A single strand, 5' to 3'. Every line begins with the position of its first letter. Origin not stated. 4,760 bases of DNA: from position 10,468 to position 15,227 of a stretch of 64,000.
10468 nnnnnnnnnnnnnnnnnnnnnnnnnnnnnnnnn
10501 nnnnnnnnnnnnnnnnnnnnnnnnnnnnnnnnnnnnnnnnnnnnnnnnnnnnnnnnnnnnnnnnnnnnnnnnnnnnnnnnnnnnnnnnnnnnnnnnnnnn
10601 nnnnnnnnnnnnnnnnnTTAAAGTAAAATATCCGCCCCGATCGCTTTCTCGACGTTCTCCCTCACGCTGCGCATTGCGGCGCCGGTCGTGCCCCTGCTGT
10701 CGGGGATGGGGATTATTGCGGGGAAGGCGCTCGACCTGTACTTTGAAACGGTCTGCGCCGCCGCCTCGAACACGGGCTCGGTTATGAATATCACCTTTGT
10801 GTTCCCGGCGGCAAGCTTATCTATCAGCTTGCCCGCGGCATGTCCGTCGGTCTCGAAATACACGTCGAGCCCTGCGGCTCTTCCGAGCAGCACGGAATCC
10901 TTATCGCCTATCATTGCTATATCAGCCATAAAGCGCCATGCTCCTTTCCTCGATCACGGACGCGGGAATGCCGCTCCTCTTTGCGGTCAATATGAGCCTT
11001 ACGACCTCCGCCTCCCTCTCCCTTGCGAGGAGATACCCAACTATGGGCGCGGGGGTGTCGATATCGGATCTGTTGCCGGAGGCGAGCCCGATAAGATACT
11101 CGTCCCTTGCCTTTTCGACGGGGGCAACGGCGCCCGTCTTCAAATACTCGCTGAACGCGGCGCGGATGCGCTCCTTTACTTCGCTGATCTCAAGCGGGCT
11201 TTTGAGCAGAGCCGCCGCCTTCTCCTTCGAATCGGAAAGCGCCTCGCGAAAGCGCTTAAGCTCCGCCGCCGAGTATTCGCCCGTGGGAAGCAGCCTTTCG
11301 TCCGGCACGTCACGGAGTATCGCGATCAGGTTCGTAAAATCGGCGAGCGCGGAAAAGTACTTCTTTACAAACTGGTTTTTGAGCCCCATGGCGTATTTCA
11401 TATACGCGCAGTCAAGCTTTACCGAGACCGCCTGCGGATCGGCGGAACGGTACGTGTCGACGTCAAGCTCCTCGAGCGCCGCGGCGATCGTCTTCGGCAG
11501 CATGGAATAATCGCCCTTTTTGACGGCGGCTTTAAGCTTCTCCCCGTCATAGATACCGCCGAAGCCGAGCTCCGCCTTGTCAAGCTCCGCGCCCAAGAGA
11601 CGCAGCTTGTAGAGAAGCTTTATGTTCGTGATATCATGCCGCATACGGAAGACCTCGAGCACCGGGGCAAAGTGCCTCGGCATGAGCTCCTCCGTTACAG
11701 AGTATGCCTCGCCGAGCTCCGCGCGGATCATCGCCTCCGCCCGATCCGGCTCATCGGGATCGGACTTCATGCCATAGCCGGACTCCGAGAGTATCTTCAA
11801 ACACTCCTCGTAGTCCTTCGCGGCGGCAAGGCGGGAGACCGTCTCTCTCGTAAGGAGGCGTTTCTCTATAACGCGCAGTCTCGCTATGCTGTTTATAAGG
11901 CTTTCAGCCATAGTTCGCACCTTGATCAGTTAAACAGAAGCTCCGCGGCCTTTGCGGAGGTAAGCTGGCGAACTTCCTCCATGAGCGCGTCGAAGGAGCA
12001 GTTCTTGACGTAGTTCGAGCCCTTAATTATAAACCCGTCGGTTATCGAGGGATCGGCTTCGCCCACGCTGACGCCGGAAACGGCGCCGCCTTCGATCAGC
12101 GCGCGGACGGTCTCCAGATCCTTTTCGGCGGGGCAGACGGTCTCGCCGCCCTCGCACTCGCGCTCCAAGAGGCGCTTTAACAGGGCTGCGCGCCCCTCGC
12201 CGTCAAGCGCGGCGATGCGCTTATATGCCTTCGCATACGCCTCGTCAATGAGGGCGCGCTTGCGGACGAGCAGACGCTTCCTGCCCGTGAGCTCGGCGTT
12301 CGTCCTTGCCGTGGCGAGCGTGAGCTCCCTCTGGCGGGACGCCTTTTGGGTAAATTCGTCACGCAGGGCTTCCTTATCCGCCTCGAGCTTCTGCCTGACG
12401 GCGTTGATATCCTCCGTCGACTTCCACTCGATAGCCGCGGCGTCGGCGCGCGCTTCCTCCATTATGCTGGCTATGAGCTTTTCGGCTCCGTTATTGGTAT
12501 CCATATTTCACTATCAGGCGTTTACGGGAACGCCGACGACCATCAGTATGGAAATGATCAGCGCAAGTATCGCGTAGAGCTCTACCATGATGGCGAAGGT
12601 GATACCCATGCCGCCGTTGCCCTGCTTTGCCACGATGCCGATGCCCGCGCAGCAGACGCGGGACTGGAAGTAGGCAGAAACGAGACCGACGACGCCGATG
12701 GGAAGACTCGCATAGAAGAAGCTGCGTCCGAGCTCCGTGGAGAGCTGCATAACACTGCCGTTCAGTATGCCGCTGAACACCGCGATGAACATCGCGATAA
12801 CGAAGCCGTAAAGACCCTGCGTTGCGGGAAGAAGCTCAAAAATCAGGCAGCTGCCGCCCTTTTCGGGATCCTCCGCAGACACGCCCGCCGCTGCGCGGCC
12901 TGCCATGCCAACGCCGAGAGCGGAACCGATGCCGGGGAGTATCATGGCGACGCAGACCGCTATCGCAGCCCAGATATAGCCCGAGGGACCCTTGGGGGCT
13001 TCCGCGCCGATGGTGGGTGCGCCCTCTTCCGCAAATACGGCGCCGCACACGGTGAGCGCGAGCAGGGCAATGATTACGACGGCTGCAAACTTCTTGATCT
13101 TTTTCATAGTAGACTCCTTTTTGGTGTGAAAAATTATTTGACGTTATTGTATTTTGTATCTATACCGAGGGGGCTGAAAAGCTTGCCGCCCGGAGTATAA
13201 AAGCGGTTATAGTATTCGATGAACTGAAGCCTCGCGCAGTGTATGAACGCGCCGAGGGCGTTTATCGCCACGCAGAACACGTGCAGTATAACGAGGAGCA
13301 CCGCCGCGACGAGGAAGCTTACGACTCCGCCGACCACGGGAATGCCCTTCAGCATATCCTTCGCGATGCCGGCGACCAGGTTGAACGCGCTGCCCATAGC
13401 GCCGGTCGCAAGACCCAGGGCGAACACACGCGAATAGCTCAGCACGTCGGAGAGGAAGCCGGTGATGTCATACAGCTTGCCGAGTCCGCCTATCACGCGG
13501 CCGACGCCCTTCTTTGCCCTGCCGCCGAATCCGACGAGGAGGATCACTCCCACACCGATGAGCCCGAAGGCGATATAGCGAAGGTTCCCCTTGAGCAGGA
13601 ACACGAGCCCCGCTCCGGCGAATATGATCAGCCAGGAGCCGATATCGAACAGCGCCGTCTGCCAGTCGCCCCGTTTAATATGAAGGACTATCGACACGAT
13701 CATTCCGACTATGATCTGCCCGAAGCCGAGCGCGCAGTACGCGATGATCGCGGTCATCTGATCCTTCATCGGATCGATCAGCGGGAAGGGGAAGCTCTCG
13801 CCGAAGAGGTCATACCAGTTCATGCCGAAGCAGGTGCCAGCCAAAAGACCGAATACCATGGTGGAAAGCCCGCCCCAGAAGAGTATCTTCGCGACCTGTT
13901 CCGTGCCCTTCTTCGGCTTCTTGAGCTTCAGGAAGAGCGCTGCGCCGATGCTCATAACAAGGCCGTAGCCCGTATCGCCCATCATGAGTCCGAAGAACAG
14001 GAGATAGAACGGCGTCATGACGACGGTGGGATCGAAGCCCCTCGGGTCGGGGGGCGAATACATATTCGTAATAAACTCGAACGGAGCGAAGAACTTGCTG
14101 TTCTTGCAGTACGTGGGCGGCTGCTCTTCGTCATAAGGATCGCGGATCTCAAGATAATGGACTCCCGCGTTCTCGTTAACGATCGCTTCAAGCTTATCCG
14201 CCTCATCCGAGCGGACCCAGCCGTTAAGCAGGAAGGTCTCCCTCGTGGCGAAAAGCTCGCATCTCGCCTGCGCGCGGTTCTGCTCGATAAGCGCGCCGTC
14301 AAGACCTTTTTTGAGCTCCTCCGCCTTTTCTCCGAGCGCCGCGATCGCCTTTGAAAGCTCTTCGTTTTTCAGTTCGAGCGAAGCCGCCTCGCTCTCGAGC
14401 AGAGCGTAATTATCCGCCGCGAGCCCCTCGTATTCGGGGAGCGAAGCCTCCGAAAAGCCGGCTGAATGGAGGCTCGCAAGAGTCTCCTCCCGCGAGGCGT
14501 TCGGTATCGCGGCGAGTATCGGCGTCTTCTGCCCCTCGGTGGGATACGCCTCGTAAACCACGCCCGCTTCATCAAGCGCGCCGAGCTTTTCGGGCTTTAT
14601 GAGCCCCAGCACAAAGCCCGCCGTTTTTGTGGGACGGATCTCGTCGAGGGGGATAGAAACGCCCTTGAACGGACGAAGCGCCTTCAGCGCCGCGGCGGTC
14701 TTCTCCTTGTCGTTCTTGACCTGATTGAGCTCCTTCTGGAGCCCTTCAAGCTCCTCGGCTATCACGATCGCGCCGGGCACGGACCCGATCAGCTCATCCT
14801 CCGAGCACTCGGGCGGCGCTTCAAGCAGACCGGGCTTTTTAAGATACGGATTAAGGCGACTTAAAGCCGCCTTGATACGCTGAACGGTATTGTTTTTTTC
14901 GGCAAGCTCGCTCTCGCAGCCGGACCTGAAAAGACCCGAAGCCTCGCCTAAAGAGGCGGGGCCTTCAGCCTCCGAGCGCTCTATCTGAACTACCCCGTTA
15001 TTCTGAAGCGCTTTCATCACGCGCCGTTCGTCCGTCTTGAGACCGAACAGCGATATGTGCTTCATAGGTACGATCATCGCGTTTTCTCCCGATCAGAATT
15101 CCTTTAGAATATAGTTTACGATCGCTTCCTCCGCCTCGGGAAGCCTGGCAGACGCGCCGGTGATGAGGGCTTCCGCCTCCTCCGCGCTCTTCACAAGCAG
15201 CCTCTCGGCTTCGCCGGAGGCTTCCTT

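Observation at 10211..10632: Composite tandem-repeat block (about 4 x 48 bp plus 3 x 64 bp) splitting the V-ATPase operon between atpF and atpA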

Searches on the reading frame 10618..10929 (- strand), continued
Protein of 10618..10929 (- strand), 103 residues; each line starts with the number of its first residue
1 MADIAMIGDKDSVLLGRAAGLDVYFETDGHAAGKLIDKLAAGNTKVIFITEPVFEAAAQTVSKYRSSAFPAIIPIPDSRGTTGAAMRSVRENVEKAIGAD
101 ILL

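Call 36: find_encoding_contigs(protein=P0029, flank=1200, max_places=6)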
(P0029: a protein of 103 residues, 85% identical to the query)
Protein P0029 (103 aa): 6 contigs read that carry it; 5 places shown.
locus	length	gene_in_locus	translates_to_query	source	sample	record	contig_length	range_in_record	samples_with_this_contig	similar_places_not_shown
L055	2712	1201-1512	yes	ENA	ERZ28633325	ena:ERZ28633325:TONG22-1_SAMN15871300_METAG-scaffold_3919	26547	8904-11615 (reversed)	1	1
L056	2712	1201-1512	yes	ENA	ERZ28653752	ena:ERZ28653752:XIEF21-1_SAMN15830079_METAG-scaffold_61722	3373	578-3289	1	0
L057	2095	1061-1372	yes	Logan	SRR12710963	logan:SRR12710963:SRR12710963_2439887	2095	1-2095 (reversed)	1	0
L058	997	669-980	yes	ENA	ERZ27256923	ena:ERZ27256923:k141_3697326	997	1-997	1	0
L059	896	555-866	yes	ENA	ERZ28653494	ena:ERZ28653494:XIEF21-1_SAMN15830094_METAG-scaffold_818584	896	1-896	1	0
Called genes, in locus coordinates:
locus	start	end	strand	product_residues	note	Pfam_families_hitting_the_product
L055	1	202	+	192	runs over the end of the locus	PF01991:vATP-synt_E (weak)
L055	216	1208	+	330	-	PF01992:vATP-synt_AC39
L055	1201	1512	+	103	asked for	PF01990:ATP-synt_F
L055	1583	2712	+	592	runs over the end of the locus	PF02874:ATP-synt_ab_N, PF16886:ATP-synt_ab_Xtn, PF00006:ATP-synt_ab, PF22919:ATP-synt_VA_C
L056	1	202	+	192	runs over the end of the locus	PF01991:vATP-synt_E (weak)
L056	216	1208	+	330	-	PF01992:vATP-synt_AC39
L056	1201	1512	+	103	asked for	PF01990:ATP-synt_F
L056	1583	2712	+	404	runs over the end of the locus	?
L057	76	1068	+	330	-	PF01992:vATP-synt_AC39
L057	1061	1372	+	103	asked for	PF01990:ATP-synt_F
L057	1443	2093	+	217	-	?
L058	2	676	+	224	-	?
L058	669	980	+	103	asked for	PF01990:ATP-synt_F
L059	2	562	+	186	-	?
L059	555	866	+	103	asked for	PF01990:ATP-synt_F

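Call 39: find_encoding_contigs(protein=P0021, flank=1200, max_places=5)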
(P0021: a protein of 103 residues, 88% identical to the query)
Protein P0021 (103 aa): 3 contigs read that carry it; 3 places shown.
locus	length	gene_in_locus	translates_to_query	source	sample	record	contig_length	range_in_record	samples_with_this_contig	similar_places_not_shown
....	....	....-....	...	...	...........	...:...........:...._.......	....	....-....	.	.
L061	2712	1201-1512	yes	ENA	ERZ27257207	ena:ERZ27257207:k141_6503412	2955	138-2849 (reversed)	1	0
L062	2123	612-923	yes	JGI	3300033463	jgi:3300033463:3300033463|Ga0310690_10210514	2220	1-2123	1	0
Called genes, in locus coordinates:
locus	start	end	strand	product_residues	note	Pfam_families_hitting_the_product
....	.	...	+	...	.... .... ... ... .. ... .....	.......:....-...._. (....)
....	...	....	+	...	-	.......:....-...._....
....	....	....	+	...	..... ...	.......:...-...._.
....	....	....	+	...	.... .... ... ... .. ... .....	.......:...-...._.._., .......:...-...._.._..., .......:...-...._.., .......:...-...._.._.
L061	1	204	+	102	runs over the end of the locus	?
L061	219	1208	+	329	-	PF01992:vATP-synt_AC39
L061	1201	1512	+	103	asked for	PF01990:ATP-synt_F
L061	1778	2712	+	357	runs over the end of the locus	?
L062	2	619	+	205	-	?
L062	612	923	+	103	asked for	PF01990:ATP-synt_F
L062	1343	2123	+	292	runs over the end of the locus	?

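Call 40: find_encoding_contigs(protein=P0025, flank=1200, max_places=5)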
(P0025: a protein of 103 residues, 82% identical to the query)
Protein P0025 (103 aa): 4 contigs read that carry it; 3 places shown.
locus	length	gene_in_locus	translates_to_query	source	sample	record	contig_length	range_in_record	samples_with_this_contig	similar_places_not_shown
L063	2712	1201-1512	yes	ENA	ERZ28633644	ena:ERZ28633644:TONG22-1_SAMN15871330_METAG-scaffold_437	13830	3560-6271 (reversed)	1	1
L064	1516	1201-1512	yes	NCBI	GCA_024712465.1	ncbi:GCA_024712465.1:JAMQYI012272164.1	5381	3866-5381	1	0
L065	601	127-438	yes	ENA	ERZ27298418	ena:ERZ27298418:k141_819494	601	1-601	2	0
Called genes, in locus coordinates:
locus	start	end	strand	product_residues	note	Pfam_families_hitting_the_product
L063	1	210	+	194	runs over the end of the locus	PF01991:vATP-synt_E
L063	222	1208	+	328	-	PF01992:vATP-synt_AC39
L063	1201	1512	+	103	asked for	PF01990:ATP-synt_F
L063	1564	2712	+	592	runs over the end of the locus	PF02874:ATP-synt_ab_N, PF16886:ATP-synt_ab_Xtn, PF00006:ATP-synt_ab, PF22919:ATP-synt_VA_C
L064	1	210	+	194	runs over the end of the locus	PF01991:vATP-synt_E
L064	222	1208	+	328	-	PF01992:vATP-synt_AC39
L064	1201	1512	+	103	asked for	PF01990:ATP-synt_F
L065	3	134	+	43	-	?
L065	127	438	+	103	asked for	PF01990:ATP-synt_F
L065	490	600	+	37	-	?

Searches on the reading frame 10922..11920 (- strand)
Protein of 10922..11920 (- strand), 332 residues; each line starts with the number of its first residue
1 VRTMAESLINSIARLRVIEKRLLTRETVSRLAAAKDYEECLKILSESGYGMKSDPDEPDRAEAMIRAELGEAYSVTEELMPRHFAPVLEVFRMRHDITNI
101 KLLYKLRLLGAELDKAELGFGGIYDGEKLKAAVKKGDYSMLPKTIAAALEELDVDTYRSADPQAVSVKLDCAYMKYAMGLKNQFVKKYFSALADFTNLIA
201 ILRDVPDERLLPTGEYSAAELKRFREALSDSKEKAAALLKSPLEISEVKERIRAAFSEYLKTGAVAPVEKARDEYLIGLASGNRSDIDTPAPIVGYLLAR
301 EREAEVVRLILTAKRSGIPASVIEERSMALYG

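Call 10: search_protein_families(library=pfam, proteins=[window:10922-11920:-])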
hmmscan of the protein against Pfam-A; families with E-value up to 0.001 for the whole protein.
window:10922-11920:- (332 aa): 1 family
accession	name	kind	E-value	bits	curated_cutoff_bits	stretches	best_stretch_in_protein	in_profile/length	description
PF01992.21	vATP-synt_AC39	-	3.8e-45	155.1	29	1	13-326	3-339/339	ATP synthase (C/AC39) subunit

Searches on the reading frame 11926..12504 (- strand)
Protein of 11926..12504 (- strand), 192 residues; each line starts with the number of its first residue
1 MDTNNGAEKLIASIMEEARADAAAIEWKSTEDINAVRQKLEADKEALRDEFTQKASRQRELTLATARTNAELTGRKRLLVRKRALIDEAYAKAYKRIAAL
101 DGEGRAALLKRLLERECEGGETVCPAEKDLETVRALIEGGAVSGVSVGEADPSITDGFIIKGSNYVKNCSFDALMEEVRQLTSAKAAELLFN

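Call 10: search_protein_families(library=pfam, proteins=[window:11926-12504:-])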
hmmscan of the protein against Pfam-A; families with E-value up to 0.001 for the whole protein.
window:11926-12504:- (192 aa): 1 family
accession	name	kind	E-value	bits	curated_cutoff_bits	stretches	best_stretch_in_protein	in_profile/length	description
PF01991.23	vATP-synt_E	-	1.5e-07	31.5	24.2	1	13-136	1-130/199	ATP synthase (E/31 kDa) subunit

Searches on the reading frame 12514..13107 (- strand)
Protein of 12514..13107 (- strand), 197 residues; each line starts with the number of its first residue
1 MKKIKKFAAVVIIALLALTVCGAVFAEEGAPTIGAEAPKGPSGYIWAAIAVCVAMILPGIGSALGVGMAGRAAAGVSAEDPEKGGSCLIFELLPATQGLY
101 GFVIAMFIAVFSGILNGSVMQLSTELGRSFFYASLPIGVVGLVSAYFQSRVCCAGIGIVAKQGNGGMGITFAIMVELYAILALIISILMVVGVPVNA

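Call 10: search_protein_families(library=pfam, proteins=[window:12514-13107:-])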
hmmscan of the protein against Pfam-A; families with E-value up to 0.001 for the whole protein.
window:12514-13107:- (197 aa): 1 family
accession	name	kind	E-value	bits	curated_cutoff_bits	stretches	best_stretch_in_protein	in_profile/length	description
PF00137.26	ATP-synt_C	-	9.7e-20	71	24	2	49-108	1-60/60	ATP synthase subunit C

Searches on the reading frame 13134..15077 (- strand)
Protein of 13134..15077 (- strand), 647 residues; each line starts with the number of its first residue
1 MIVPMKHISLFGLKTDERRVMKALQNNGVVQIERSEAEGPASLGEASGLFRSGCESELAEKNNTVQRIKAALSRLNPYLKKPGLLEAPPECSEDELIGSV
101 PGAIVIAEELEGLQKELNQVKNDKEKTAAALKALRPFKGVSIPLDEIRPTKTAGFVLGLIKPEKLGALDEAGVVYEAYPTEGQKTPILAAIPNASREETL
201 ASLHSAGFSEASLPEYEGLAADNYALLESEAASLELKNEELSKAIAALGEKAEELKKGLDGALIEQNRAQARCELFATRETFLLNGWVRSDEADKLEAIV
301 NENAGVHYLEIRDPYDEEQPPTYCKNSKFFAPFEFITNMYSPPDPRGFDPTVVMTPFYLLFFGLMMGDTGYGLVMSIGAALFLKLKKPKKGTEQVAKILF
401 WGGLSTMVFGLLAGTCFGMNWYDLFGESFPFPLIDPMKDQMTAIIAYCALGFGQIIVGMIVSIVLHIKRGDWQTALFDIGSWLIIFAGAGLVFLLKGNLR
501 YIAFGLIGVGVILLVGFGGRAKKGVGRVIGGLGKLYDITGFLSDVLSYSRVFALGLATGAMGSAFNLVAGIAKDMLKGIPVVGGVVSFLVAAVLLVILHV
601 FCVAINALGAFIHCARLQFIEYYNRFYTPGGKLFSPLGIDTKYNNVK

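Call 10: search_protein_families(library=pfam, proteins=[window:13134-15077:-])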
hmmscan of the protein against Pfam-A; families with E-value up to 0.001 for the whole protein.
window:13134-15077:- (647 aa): 1 family
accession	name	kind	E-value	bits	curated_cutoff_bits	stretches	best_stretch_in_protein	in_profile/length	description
PF01496.24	V_ATPase_I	-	1.5e-22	79.9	30.7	2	275-428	302-460/815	V-type ATPase 116kDa subunit family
